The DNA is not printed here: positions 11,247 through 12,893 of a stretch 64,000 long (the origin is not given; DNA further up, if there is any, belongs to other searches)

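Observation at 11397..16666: Orphan two-gene cluster: DUF3326-like protein translationally coupled to a single-module C-A-T-TE NRPS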

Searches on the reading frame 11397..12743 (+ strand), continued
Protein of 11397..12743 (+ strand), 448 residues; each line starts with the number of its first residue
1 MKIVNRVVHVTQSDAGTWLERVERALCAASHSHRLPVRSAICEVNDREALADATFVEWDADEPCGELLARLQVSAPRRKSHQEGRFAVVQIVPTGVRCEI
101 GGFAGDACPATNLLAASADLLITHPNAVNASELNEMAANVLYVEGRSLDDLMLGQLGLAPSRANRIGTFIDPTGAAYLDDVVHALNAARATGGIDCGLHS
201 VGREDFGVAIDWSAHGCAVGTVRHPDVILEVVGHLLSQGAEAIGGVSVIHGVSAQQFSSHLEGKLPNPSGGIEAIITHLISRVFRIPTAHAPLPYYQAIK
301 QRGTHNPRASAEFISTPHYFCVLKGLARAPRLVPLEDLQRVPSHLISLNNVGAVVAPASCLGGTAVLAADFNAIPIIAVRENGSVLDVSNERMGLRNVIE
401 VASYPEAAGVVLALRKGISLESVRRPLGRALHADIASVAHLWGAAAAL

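Call 28: search_protein_representatives(protein=window:11397-12740:+)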
Query: 448 residues. Proteins with E-value up to 0.001 (for the whole library): 901; up to 1e-10: 575; up to 1e-30: 206. The best 150 are listed.
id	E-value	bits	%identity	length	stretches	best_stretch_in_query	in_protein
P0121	1.1e-162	558.6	59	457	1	1-434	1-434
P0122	1.5e-127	442.8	67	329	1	128-432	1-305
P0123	1.7e-89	317.4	56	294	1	1-270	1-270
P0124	1.1e-78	281.8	44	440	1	79-433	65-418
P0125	1.4e-74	268.3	42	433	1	83-429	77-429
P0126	1.2e-73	265.3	45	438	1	83-428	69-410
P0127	1.3e-73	265.1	39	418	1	34-424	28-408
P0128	4.0e-69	250.3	39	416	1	3-428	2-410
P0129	6.0e-69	249.7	40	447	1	72-429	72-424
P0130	6.7e-69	249.6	44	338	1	106-429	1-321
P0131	3.2e-68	247.3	42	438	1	86-429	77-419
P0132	5.8e-65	236.6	36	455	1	35-427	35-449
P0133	8.3e-64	232.8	35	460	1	33-426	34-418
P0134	2.9e-63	231.0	43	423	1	84-428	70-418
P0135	3.5e-63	230.7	43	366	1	85-428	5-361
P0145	3.3e-59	217.6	41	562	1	83-428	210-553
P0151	1.1e-57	212.6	35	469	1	37-428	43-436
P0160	1.1e-55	206.0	42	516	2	86-244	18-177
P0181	8.0e-53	196.6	38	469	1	66-414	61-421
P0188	8.8e-52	193.1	38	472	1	33-414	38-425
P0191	2.8e-51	191.5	38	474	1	77-417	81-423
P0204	1.6e-48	182.4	36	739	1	78-427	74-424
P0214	1.6e-46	175.8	37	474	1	77-416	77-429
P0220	1.3e-45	172.8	36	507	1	63-419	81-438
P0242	4.0e-42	161.3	35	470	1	85-426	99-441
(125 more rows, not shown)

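Call 29: fold_search(model_id=the predicted structure, library=pdb)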
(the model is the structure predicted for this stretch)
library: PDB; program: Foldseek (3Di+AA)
matches with E <= 10: 1316; with E <= 0.001: 0
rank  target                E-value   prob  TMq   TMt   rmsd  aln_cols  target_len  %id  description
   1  4v7g_A1               1.8e-03  1.00  0.21  0.52   6.7       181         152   11  Crystal Structure of Lumazine Synthase from Bacillus Anthracis (released 2014-07-09)
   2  2iya_A                2.6e-03  0.20  0.14  0.15  22.7       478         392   12  The crystal structure of macrolide glycosyltransferases: A blueprint for antibiotic engineering (released 2007-03-27)
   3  3mk3_1                2.9e-03  0.99  0.21  0.50   7.3       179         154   12  Crystal structure of Lumazine synthase from Salmonella typhimurium LT2 (released 2011-02-02)
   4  4rii_A                2.9e-03  0.14  0.12  0.15  18.5       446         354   10  Chimeric Glycosyltransferase LanGT2S8Ac, TDP complex (released 2015-01-28)
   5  3mcm_A                3.1e-03  0.13  0.12  0.14  22.9       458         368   12  Crystal Structure of the 6-hyroxymethyl-7,8-dihydropterin pyrophosphokinase dihydropteroate synthase bifunctional enzy (released 2010-12-22)
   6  1kz6_A                3.5e-03  0.98  0.19  0.48   7.8       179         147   11  Mutant enzyme W63Y/L119F Lumazine Synthase from S.pombe (released 2002-07-24)
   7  9nt4_H                3.9e-03  0.47  0.14  0.24  20.4       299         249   11  Crystal structure of ecLacI transcription factor ancestor 1 bound to d-fucose (released 2025-06-18)
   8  3mcm_B                3.9e-03  0.12  0.12  0.14  23.5       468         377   13  Crystal Structure of the 6-hyroxymethyl-7,8-dihydropterin pyrophosphokinase dihydropteroate synthase bifunctional enzy (released 2010-12-22)
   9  1kz9_A                4.2e-03  0.98  0.20  0.48   7.4       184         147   11  Mutant Enzyme L119F Lumazine Synthase from S.pombe (released 2002-07-24)
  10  1t13_A                4.2e-03  0.95  0.18  0.42   9.2       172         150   12  Crystal Structure Of Lumazine Synthase From Brucella Abortus Bound To 5-nitro-6-(D-ribitylamino)-2,4(1H,3H) pyrimidine (released 2005-04-19)
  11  6j31_B                4.2e-03  0.16  0.13  0.15  19.7       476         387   10  Crystal Structure Analysis of the Glycotransferase of kitacinnamycin (released 2020-01-15)
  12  1kz9_E                4.7e-03  0.97  0.20  0.46   7.6       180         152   12  Mutant Enzyme L119F Lumazine Synthase from S.pombe (released 2002-07-24)
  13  2obx_B                4.7e-03  0.93  0.17  0.41   9.4       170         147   15  Lumazine synthase RibH2 from Mesorhizobium loti (Gene mll7281, Swiss-Prot entry Q986N2) complexed with inhibitor 5-Nit (released 2007-08-14)
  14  1xn1_E                6.0e-03  0.85  0.16  0.37   9.7       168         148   14  Crystal Structure Of Lumazine Synthase From Brucella Abortus (Orthorhombic Form At 3.05 Angstroms) (released 2005-09-27)
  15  6j31_A                6.0e-03  0.23  0.13  0.14  18.4       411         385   10  Crystal Structure Analysis of the Glycotransferase of kitacinnamycin (released 2020-01-15)
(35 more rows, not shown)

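Call 30: find_related_loci(query=A1, collection=genome_contigs, flank=8000)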
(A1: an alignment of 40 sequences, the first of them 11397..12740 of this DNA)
Query A1 (448 aa) in genome_contigs; peptide patterns used: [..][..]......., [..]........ (x = any residue, [..] = any of these).
84 stretches matched a pattern; 76 encode a relative of the query (tblastn E <= 1e-3); 72 distinct loci.
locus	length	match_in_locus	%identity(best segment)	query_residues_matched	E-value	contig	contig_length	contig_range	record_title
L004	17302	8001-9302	67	1-434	0e+0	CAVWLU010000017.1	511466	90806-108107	MAG: uncultured Gammaproteobacteria bacterium isolate MFD04434.bin.1.31 genome assembly, contig: contig_6341, whole geno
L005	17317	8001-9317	67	1-439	0e+0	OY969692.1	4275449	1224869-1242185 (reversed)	MAG: uncultured Gammaproteobacteria bacterium isolate MFD05377.bin.2.4 genome assembly, chromosome: 1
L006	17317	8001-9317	66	1-439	0e+0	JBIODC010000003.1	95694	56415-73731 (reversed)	MAG: Steroidobacterales bacterium isolate GcC5-11 k141_249583_length_95694_cov_40.0683, whole genome shotgun sequence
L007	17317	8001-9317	66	1-439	0e+0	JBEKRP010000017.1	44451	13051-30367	MAG: Steroidobacteraceae bacterium isolate SPRUCE 513 SPRUCE_513_17, whole genome shotgun sequence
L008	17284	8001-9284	66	1-428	0e+0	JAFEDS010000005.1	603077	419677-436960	MAG: Proteobacteria bacterium isolate SZAS-87 PROT-AMP-1__5__length-603077, whole genome shotgun sequence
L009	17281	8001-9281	65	1-427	0e+0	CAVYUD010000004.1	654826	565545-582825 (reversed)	MAG: uncultured Gammaproteobacteria bacterium isolate MFD09671.bin.2.85 genome assembly, contig: contig_3213, whole geno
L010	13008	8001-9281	66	1-427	0e+0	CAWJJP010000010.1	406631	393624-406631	MAG: uncultured Gammaproteobacteria bacterium isolate MFD05705.bin.1.132 genome assembly, contig: contig_34235, whole ge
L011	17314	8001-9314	63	1-438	0e+0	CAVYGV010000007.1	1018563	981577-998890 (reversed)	MAG: uncultured Alphaproteobacteria bacterium isolate MFD03399.bin.1.67 genome assembly, contig: contig_7049, whole geno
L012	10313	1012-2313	62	1-434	1e-178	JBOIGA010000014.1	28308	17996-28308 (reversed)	MAG: Burkholderiales bacterium isolate SD8061_metabat2.bin.3 NODE_170_length_28308_cov_1.277315, whole genome shotgun se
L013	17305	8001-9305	60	1-435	1e-177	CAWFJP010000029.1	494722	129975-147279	MAG: uncultured delta proteobacterium isolate MFD02242.bin.2.64 genome assembly, contig: contig_8798, whole genome shotg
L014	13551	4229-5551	59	1-441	5e-177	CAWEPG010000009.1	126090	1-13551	MAG: uncultured Acidimicrobiia bacterium isolate MFD02159.bin.1.95 genome assembly, contig: contig_40688, whole genome s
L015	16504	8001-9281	62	1-427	2e-176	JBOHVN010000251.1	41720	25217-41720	MAG: Candidatus Binatia bacterium isolate M3-S_metawrap_bin.190 k127_4513989, whole genome shotgun sequence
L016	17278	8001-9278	64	1-427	2e-176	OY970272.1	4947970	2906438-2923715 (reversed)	MAG: uncultured proteobacterium isolate MFD01213.bin.2.5 genome assembly, chromosome: 1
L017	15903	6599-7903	58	1-435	9e-175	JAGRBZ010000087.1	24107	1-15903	MAG: Anaerolineae bacterium isolate HKST-UBA12 NODE_87_length_24107_cov_9.809655, whole genome shotgun sequence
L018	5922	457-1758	59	1-434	1e-174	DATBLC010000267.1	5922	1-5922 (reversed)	MAG TPA_asm: Candidatus Binatia bacterium isolate SMAG_U3962 k141_2083273, whole genome shotgun sequence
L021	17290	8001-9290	62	1-430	2e-168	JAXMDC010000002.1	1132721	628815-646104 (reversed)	MAG: Bauldia sp. isolate STL-PRO26 C4.46.fa-2, whole genome shotgun sequence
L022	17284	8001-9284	57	3-430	2e-168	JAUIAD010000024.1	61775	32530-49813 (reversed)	MAG: Gammaproteobacteria bacterium isolate 5_bin.3 NODE_601_length_61775_cov_7.136744, whole genome shotgun sequence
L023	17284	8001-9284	66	1-427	0e+0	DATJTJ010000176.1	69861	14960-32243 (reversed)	MAG TPA_asm: Steroidobacteraceae bacterium isolate SMAG_U15017 k141_3706342, whole genome shotgun sequence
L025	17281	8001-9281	59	1-427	6e-167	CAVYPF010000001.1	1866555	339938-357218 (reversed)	MAG: uncultured Thermoleophilaceae bacterium isolate MFD05513.bin.2.3 genome assembly, contig: contig_15670, whole genom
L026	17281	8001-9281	59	1-427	6e-166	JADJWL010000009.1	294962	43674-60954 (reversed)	MAG: Bryobacterales bacterium isolate Kalu_18-Q3-R12-55_BAT3C.261 tig00003875-10-2943970, whole genome shotgun sequence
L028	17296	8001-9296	61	1-432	4e-165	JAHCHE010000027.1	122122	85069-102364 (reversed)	MAG: Bryobacteraceae bacterium isolate TGS_ACI2 ACI2_27, whole genome shotgun sequence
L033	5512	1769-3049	58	1-430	1e-163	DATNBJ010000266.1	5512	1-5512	MAG TPA_asm: Thermoleophilaceae bacterium isolate SMAG_U11185 k141_606661, whole genome shotgun sequence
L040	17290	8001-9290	59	1-430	1e-150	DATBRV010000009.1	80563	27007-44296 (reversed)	MAG TPA_asm: Myxococcota bacterium isolate SMAG_U4138 k141_1568977, whole genome shotgun sequence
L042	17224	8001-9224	55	36-444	8e-139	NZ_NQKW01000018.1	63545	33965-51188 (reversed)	Synechococcus sp. 1G10 NODE_56+_length_63545_cov_11.3726, whole genome shotgun sequence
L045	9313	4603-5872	56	1-427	7e-130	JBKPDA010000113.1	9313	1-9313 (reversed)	MAG: Actinomycetota bacterium isolate GB_EKS_MAG_00036 GB_EKS_000000065896, whole genome shotgun sequence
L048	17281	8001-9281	62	1-427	1e-178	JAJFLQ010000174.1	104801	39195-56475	MAG: Verrucomicrobia bacterium isolate OFTM300 OFTM300_173, whole genome shotgun sequence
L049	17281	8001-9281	60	1-427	3e-170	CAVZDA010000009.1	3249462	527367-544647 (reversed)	MAG: uncultured delta proteobacterium isolate MFD00822.bin.2.186 genome assembly, contig: contig_47502, whole genome sho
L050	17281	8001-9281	57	1-427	2e-157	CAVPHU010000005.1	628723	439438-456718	MAG: uncultured Acidimicrobiaceae bacterium isolate MFD09964.bin.1.301 genome assembly, contig: contig_22723, whole geno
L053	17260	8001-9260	38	17-439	1e-63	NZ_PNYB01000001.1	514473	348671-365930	Trinickia soli strain GP25-8 NODE_1_length_514473_cov_24.9095_ID_2209, whole genome shotgun sequence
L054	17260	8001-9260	39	17-433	3e-62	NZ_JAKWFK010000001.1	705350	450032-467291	Trinickia sp. Y13 NODE_1_length_705350_cov_41.040491, whole genome shotgun sequence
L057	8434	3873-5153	34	1-427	3e-60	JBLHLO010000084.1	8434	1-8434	MAG: Alphaproteobacteria bacterium isolate 3300054698_101 Ga0535670_0018608, whole genome shotgun sequence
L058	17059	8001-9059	39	78-427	3e-59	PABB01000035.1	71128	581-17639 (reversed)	MAG: Planctomycetaceae bacterium isolate NAT130 MHASMcontig_923370, whole genome shotgun sequence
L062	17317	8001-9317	33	1-439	9e-58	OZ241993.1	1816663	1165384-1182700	MAG: uncultured candidatus Porisulfidus sp. isolate ba64636f-2cd1-4e9a-8eaa-ecd0b0529e97 genome assembly, chromosome: 1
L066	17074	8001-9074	35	77-431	8e-54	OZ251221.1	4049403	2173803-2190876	MAG: bacterium isolate 32a2cbb7-c6c8-45cd-829d-ddd1ef6a6eb2 genome assembly, chromosome: 1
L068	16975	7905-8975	38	77-430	2e-59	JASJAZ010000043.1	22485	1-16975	MAG: Desulfobacterales bacterium isolate MO_071.B1 MO_071.c_358, whole genome shotgun sequence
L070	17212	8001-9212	38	19-427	6e-56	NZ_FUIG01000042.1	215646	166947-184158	Mesorhizobium delmotii strain STM 462, whole genome shotgun sequence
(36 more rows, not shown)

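Call 38: search_protein_families(library=pfam, proteins=[L011:9670-10971:+, L042:9209-11062:-, L045:5913-7682:+, L042:7026-7883:+, L058:6596-7783:+, L070:7469-7912:+, L058:5718-6599:+, L058:4204-5721:+, L062:5436-6752:+, L066:4946-6376:+], max_evalue=0.001)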
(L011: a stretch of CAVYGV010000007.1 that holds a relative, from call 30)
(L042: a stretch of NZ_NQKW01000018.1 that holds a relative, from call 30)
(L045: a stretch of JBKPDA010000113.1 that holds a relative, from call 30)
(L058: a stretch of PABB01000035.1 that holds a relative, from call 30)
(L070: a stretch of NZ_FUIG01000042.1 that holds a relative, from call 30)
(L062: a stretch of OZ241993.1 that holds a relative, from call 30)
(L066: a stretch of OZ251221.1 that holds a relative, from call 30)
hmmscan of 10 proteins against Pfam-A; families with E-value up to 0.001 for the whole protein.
L011:9670-10971:+ (433 aa): 1 family
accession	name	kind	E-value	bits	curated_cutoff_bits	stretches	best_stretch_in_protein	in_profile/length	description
PF00501.34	AMP-binding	-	6.2e-05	22.4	29.9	1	99-293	170-374/384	AMP-binding enzyme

L042:9209-11062:- (617 aa): 5 families
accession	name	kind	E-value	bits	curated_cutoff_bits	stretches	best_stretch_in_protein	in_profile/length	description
PF08443.16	RimK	-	6.8e-10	39.3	21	1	231-339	1-106/188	RimK-like ATP-grasp domain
PF02655.19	ATP-grasp_3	-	6.4e-05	23.5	23.2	1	231-328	1-79/160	ATP-grasp domain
PF02955.21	GSH-S_ATP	-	0.00032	20.6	23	0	274-350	34-112/175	Prokaryotic glutathione synthetase, ATP-grasp domain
PF02786.22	CPSase_L_D2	-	0.00034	20.6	19.8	0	233-320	1-91/211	Carbamoyl-phosphate synthase L chain, ATP binding domain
PF14397.11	ATPgrasp_ST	-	0.00062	19.5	31.4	0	230-294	18-83/278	Sugar-transfer associated ATP-grasp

L045:5913-7682:+ (589 aa): 0 families

L042:7026-7883:+ (285 aa): 6 families
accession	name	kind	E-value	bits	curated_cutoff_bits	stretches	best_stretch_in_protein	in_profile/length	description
PF08241.18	Methyltransf_11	-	1.2e-10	42.3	21.2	1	81-170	2-94/95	Methyltransferase domain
PF13649.12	Methyltransf_25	-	3.4e-08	34.5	27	1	79-167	1-97/97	Methyltransferase domain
PF13847.12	Methyltransf_31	-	1.5e-06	28.4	27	0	134-175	72-113/145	Methyltransferase domain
PF08242.18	Methyltransf_12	-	1.1e-05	26.5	30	1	81-169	2-98/98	Methyltransferase domain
PF13489.12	Methyltransf_23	-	3e-05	24.2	27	1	65-216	11-160/164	Methyltransferase domain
PF01209.24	Ubie_methyltran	-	4.9e-05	23.2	20.1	1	64-171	36-151/233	ubiE/COQ5 methyltransferase family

L058:6596-7783:+ (395 aa): 2 families
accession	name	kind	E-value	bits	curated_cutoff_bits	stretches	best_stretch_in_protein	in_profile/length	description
PF02784.22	Orn_Arg_deC_N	-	6.3e-10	39.3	23.4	1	45-257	18-246/247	Pyridoxal-dependent decarboxylase, pyridoxal binding domain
PF00278.28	Orn_DAP_Arg_deC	-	9.3e-10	39.1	23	1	185-345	5-95/95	Pyridoxal-dependent decarboxylase, C-terminal sheet domain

L070:7469-7912:+ (147 aa): 1 family
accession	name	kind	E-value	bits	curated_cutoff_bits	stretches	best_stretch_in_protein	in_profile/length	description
PF02675.21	AdoMet_dc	-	2.3e-10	41.2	25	1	32-143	2-103/107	S-adenosylmethionine decarboxylase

L058:5718-6599:+ (293 aa): 0 families

L058:4204-5721:+ (505 aa): 6 families
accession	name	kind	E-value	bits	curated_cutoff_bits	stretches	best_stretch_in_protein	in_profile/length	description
PF13304.12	AAA_21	-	4.4e-12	47.1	27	1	325-365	259-300/304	AAA domain, putative AbiEii toxin, Type IV TA system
PF13175.12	AAA_15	-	1.7e-11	44.8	32.1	1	219-366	248-372/374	AAA ATPase domain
PF13476.12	AAA_23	-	2.8e-09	38.3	27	1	5-56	1-50/201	AAA domain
PF02463.25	SMC_N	-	3.4e-05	23.8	40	0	3-109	2-104/220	RecF/RecN/SMC N terminal domain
PF13401.12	AAA_22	-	7.7e-05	23.4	27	0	26-61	6-33/130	AAA domain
PF13555.12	AAA_29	-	0.00068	19.8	27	0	5-46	3-43/61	P-loop containing region of AAA domain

L062:5436-6752:+ (438 aa): 0 families

L066:4946-6376:+ (476 aa): 0 families

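Call 40: search_protein_families(library=pfam, proteins=[L053:9568-10740:-, L053:10769-11944:-, L053:11743-12765:-, L053:12762-14564:-, L053:14732-15865:-, L054:5339-7099:+, L066:2056-3372:+, L053:8001-9260:+, L021:8001-9290:+], max_evalue=0.001)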
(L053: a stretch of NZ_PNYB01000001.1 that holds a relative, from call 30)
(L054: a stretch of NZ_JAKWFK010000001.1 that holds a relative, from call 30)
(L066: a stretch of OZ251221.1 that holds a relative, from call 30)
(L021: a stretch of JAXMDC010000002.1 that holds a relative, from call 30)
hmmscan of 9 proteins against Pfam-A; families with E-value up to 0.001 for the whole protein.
L053:9568-10740:- (390 aa): 3 families
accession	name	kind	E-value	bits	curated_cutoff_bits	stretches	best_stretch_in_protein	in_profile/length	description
PF00198.28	2-oxoacid_dh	-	5.8e-55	186.7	23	1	168-387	8-229/232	2-oxoacid dehydrogenases acyltransferase (catalytic domain)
PF00364.28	Biotin_lipoyl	-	1.1e-16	60.8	22.1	1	3-75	2-73/73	Biotin-requiring enzyme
PF02817.22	E3_binding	-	3.8e-12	46.6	23.7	1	116-150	2-36/36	e3 binding domain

L053:10769-11944:- (391 aa): 2 families
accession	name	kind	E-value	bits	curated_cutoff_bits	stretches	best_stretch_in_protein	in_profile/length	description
PF02779.29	Transket_pyr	-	6.6e-36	124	27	1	71-245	3-173/174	Transketolase, pyrimidine binding domain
PF02780.25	Transketolase_C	-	2.4e-34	118.4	25.9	1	262-382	3-124/124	Transketolase, C-terminal domain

L053:11743-12765:- (340 aa): 3 families
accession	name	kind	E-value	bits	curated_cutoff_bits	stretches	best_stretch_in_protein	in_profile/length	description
PF00676.26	E1_dh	-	1.2e-82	277.7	22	1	29-319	2-293/300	Dehydrogenase E1 component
PF00456.26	Transketolase_N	-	7.8e-05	22.2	22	1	151-238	144-232/334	Transketolase, thiamine diphosphate binding domain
PF02775.26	TPP_enzyme_C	-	0.00022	21.5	21.9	1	125-242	24-143/151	Thiamine pyrophosphate enzyme, C-terminal TPP binding domain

L053:12762-14564:- (600 aa): 2 families
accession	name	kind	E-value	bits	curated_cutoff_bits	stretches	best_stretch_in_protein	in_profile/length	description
PF00501.34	AMP-binding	-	2.8e-74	250.7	29.9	1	70-447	4-384/384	AMP-binding enzyme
PF13193.12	AMP-binding_C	-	4.2e-24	85.7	24.5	1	497-575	1-76/76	AMP-binding enzyme C-terminal domain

L053:14732-15865:- (377 aa): 5 families
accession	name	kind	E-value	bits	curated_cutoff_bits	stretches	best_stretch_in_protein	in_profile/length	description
PF00441.29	Acyl-CoA_dh_1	-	1.6e-52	178.1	22.4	1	229-377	1-149/150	Acyl-CoA dehydrogenase, C-terminal domain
PF02771.21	Acyl-CoA_dh_N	-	2.4e-40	137.9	22.9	1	6-117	1-112/113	Acyl-CoA dehydrogenase, N-terminal domain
PF08028.16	Acyl-CoA_dh_2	-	1.6e-31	109.8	22.7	1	244-366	1-133/134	Acyl-CoA dehydrogenase, C-terminal domain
PF02770.24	Acyl-CoA_dh_M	-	4.3e-28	97.8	33.3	1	122-217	1-97/97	Acyl-CoA dehydrogenase, middle domain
PF22924.1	ACOX_C_alpha1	-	0.00045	20.5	27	0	310-377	101-168/169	Acyl-CoA oxidase, C-alpha1 domain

L054:5339-7099:+ (586 aa): 6 families
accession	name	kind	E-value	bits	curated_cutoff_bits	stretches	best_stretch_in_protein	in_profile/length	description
PF14791.11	DNA_pol_B_thumb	-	3.7e-25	88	25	1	259-319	1-63/63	DNA polymerase beta thumb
PF14716.13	HHH_8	-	5.4e-23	81.6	30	1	4-79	2-73/73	Helix-hairpin-helix domain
PF14520.12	HHH_5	-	2.5e-13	50.7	27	1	94-149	2-55/57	Helix-hairpin-helix domain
PF02811.25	PHP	-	2.4e-09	38.2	26.4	1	344-422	1-67/164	PHP domain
PF00633.29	HHH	-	9.2e-06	25.7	24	0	87-112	4-29/30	Helix-hairpin-helix motif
PF14792.12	DNA_pol_B_palm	-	1.5e-05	25.6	25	1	183-218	26-65/113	DNA polymerase beta palm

L066:2056-3372:+ (438 aa): 0 families

L053:8001-9260:+ (420 aa): 1 family
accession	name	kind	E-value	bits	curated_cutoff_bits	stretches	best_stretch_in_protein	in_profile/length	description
PF11805.13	DUF3326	-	6.4e-86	288.9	25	1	67-406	2-337/337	Protein of unknown function (DUF3326)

L021:8001-9290:+ (430 aa): 1 family
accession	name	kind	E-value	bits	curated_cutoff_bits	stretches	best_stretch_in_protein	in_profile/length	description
PF11805.13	DUF3326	-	5e-79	266.2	25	1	88-424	2-337/337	Protein of unknown function (DUF3326)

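Call 47: search_protein_families(library=pfam, alignment_id=A2, max_evalue=10)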
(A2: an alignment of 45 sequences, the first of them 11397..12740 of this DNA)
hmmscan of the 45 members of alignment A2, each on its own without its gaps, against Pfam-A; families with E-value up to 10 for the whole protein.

A. member 1, window:11397-12740:+ (448 aa): 1 family
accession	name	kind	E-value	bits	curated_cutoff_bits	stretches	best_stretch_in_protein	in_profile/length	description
PF11805.13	DUF3326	-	3.1e-84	283.3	25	1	88-423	2-336/337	Protein of unknown function (DUF3326)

B. families by the number of members that match (of 45 scanned): 9 families
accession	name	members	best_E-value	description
PF11805.13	DUF3326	45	1.7e-136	Protein of unknown function (DUF3326)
PF22718.1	SNaCT13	1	0.065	Short NACHT-associated C-Terminal domain, family 13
PF18312.6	ScsC_N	1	0.072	Copper resistance protein ScsC N-terminal domain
PF21155.3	VpsT-like_REC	1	0.089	VpsT-like, receiver domain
PF21530.3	Pif1_2B_dom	1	0.11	DNA helicase Pif1, 2B domain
PF21120.3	MCM_WH_arc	1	0.14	Archaeal MCM, winged-helix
PF22794.1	jr-ZPR1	1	0.26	ZPR1 jelly-roll domain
PF13528.12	Glyco_trans_1_3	1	0.27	Glycosyl transferase family 1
PF08768.17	THAP4_heme-bd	1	0.29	THAP4-like, heme-binding beta-barrel domain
